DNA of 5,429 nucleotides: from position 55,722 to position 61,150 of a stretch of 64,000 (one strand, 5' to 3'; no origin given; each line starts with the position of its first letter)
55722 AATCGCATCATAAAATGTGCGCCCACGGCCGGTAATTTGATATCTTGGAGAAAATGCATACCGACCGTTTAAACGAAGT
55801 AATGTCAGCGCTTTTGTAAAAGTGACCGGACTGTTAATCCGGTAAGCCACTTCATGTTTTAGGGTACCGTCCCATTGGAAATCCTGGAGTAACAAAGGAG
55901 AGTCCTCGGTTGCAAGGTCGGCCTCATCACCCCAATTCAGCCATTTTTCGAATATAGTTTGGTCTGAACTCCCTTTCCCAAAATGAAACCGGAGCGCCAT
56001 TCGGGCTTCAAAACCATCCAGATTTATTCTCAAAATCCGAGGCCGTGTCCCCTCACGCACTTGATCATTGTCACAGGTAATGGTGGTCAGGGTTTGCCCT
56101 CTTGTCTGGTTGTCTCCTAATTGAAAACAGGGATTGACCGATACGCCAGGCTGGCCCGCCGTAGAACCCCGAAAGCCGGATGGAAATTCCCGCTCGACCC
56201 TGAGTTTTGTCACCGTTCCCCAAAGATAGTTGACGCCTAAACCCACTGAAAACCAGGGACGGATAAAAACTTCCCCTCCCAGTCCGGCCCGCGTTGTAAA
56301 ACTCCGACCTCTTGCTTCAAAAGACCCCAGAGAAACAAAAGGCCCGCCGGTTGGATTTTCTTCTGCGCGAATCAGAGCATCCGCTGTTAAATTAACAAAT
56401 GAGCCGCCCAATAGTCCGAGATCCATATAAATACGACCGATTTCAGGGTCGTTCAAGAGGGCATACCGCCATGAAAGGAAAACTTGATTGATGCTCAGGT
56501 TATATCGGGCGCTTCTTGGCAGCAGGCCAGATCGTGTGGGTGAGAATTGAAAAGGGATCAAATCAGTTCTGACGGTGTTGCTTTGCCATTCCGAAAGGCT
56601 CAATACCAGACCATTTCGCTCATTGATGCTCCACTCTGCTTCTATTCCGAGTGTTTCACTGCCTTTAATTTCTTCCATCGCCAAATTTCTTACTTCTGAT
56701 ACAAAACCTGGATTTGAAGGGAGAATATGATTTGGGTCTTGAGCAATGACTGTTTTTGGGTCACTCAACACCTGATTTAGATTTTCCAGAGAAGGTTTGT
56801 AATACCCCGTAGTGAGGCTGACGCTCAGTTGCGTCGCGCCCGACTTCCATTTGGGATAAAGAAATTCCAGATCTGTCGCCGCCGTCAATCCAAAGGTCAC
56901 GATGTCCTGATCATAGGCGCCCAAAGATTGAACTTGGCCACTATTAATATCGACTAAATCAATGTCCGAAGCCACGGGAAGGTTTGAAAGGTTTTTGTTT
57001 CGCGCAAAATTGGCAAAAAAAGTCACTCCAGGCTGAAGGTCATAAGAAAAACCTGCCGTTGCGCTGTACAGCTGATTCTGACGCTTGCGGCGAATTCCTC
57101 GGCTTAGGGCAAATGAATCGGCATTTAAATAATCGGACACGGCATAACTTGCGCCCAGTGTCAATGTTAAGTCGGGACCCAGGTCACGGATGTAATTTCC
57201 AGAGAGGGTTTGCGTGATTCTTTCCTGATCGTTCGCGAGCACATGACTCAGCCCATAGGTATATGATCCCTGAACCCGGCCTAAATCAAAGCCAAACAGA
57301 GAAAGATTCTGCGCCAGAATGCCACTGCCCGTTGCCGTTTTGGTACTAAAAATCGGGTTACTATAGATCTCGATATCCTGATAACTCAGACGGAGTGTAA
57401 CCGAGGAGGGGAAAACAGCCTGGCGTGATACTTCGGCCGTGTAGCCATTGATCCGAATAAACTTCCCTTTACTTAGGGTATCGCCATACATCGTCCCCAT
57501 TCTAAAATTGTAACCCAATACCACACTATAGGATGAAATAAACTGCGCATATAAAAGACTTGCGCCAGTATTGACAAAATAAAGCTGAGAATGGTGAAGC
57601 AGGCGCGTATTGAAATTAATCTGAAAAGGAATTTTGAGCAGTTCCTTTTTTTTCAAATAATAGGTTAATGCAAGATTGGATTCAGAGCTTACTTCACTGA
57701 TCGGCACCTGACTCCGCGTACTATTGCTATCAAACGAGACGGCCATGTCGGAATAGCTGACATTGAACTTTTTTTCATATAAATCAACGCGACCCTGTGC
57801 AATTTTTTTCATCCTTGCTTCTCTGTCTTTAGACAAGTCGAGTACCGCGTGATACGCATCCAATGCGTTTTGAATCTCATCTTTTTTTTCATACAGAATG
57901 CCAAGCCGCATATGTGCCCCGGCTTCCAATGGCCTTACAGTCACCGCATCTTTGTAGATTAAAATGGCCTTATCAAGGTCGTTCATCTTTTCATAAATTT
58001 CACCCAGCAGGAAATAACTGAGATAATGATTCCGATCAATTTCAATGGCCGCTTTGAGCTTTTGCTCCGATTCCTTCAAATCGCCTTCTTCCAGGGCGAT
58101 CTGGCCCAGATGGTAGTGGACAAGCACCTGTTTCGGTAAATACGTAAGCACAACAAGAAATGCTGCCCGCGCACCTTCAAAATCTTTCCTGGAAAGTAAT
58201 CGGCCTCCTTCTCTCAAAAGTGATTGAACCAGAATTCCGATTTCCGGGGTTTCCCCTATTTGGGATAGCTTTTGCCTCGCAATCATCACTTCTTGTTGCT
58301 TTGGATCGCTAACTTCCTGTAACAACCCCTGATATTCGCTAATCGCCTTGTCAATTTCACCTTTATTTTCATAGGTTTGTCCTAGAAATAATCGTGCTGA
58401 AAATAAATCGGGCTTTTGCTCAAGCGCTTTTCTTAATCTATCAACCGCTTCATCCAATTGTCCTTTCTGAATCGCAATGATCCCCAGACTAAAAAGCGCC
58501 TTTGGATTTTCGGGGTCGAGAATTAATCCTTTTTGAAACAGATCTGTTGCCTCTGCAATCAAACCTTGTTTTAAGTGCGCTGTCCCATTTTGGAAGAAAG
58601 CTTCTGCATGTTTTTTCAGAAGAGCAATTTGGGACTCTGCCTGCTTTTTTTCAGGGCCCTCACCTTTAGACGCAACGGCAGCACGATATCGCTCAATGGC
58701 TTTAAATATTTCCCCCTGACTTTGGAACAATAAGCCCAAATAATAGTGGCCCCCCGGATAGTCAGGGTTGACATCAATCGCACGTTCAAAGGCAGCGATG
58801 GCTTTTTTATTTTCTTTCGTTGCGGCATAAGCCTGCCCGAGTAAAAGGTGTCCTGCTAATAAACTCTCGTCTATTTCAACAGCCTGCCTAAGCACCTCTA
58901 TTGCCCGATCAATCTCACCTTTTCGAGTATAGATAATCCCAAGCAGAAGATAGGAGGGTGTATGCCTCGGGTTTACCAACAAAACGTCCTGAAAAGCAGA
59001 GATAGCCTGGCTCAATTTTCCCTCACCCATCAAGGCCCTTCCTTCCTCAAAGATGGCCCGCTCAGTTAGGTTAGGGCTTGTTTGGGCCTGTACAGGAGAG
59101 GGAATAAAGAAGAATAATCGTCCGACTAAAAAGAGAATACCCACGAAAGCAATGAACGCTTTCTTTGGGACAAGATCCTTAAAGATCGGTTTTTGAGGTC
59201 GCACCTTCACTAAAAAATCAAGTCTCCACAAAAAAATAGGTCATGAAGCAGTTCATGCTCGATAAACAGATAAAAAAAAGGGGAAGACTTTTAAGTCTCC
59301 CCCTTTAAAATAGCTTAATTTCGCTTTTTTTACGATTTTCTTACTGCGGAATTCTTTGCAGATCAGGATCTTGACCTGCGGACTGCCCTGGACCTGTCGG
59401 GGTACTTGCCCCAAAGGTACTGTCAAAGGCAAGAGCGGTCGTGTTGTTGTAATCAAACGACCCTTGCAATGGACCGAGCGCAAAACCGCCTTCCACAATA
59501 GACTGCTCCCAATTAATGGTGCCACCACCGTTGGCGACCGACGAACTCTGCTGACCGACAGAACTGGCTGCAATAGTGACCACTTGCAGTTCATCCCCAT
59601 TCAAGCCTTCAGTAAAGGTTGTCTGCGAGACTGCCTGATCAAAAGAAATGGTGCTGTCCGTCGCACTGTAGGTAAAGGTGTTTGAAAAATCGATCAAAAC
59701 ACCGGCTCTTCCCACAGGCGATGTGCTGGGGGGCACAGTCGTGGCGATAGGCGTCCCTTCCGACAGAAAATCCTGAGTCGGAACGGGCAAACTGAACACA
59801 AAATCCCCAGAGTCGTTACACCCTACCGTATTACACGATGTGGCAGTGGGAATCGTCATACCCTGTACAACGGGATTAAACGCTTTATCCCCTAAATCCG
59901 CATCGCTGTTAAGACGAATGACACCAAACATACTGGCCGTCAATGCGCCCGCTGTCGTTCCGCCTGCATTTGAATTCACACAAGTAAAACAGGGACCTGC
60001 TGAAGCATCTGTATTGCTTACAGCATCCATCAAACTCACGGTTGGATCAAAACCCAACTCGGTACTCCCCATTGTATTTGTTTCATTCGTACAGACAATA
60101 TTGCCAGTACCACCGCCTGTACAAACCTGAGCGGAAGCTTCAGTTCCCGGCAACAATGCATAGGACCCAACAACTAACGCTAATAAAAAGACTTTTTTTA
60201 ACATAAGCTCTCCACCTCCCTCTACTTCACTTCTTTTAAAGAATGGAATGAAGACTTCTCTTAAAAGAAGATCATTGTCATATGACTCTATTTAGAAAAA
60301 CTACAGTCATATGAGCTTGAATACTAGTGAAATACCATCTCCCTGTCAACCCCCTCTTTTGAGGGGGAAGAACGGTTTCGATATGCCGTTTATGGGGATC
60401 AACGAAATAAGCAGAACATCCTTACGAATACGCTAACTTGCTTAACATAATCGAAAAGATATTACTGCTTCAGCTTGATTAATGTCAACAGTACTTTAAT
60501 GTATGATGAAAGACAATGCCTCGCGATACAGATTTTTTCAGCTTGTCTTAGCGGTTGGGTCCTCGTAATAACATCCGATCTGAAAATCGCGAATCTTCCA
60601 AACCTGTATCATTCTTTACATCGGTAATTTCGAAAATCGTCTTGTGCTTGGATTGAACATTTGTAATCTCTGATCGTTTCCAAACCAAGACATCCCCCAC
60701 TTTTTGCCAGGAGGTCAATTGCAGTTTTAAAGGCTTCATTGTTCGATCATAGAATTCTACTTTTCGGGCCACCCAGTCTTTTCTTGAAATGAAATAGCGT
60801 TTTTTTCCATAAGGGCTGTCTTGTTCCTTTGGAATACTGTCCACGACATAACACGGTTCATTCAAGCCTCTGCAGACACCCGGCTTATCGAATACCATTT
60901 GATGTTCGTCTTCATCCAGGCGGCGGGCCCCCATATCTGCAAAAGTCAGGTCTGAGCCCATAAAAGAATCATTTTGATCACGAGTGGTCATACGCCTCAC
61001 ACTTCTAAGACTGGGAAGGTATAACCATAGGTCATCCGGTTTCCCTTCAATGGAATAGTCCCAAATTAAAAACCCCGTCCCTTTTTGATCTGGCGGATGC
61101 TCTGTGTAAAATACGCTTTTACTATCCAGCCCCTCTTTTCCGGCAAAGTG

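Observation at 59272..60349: Transcriptionally insulated gene for a Cys-paired Thr/Ser/Gly-rich secreted protein in the middle of the locus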

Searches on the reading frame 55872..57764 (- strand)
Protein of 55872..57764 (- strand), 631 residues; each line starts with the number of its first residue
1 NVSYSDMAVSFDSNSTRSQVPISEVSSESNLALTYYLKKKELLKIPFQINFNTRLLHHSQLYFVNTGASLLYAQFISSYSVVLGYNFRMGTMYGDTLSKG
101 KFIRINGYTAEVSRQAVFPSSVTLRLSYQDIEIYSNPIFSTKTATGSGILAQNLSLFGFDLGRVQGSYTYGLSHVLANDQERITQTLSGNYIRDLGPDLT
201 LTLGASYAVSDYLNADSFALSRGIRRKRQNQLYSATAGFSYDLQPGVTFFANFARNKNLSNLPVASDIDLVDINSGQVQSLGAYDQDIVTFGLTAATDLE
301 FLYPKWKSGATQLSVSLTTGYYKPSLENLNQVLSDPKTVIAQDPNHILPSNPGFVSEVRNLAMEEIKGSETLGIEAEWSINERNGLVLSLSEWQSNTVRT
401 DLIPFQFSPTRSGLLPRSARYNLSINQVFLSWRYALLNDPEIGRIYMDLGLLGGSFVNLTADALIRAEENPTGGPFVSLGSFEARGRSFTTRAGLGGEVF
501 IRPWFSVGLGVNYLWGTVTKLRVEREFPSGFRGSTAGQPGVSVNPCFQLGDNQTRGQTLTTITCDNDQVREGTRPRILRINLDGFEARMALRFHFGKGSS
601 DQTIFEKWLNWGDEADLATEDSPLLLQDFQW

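Call 45: search_protein_families(library=pfam, proteins=[window:55872-57764:-], max_evalue=10)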
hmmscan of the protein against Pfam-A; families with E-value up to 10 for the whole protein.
seq(631 aa): 1 family
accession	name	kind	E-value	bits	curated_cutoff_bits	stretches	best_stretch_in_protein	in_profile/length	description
PF13609.12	Porin_4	-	0.029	14.6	27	1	121-258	197-307/310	Gram-negative porin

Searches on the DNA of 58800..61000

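Call 41: search_rna_families(source=window, start=58800, end=61000, threshold=evalue, max_evalue=1)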
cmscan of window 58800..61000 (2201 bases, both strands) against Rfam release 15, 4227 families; matches with E-value up to 1: 4.
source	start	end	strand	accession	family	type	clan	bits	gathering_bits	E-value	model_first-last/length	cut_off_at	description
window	59272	59338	-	RF02434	SpF39_sRNA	Gene; sRNA;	-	28.9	60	0.49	1-109/109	no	Streptococcus sRNA SpF39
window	59238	59315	+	RF02029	sraA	Gene; sRNA;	-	24.1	56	0.86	1-95/95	no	sraA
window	59266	59362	-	RF00558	L20_leader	Cis-reg; leader;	-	23.5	58.7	0.1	1-127/127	no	Ribosomal protein L20 leader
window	59270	59354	-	RF02551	DapZ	Cis-reg;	-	21.5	56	0.92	1-78/78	no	ABC transporter regulator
